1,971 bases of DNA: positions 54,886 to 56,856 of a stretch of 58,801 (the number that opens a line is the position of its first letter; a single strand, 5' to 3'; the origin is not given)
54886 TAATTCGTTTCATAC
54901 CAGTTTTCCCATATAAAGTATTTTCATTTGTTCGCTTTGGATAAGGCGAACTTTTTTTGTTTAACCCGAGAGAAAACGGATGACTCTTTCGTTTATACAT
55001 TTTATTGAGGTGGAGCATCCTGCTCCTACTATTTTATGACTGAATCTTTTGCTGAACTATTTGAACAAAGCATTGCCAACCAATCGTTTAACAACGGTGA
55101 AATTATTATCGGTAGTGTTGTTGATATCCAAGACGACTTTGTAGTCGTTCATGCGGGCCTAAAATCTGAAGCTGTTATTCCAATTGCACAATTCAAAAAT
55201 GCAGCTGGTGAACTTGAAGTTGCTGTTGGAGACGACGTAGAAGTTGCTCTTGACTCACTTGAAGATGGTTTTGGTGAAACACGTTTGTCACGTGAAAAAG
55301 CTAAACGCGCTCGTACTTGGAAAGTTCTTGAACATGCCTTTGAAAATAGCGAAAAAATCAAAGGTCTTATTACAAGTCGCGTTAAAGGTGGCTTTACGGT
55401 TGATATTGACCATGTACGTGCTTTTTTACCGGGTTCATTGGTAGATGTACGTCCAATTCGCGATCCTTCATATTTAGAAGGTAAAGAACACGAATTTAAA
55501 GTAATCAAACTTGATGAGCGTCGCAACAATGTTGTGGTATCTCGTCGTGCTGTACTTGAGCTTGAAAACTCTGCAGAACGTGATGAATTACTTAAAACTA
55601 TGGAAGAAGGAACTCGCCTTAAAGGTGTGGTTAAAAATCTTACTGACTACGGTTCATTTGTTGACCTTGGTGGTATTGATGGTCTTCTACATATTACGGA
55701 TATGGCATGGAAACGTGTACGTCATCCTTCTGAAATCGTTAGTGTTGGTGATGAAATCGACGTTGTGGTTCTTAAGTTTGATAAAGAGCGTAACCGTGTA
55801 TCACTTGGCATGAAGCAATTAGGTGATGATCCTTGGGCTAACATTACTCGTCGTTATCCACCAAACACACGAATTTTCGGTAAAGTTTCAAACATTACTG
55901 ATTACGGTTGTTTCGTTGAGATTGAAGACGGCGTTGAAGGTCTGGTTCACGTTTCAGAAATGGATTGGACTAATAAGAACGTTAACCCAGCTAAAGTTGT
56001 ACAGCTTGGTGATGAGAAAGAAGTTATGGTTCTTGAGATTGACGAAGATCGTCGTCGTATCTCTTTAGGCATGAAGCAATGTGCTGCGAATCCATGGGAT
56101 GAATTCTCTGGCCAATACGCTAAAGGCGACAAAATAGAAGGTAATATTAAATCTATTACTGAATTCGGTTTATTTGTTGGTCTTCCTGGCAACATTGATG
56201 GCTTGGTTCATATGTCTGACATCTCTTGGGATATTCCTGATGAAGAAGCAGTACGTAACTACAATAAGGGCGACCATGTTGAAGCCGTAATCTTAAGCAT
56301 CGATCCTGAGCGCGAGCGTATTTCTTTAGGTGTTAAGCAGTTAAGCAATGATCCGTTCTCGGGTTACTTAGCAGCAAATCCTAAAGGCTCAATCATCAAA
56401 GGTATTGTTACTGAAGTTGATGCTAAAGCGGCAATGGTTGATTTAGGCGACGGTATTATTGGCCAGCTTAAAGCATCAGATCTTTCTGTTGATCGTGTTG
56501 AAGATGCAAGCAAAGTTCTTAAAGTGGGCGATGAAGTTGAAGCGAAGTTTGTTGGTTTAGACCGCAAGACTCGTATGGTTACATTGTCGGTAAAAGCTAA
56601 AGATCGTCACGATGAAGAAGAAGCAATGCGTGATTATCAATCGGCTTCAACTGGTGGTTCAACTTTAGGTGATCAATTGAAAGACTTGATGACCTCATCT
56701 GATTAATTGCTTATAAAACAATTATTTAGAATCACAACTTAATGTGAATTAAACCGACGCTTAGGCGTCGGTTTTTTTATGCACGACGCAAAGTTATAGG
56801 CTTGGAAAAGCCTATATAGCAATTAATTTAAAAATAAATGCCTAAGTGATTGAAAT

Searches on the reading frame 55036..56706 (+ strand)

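Call 25: search_protein_families(library=pfam, proteins=[window:55036-56706:+], max_evalue=0.00001)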
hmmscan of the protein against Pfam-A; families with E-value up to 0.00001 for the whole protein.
window:55036-56706:+ (556 aa): 4 families
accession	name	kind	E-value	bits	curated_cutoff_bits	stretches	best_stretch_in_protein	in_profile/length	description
PF00575.29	S1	-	1.1e-91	301.6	22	5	190-260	3-74/74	S1 RNA binding domain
PF23459.1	S1_RRP5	-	1.8e-22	80.1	27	0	450-519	3-72/72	RRP5 S1 domain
PF21710.3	Spt6_S1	-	3.4e-10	40.5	27.5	0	450-523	16-90/91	Spt6, S1/OB domain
PF17092.11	PCB_OB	-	2.3e-06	28.8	27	0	450-501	31-93/111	Penicillin-binding protein OB-like domain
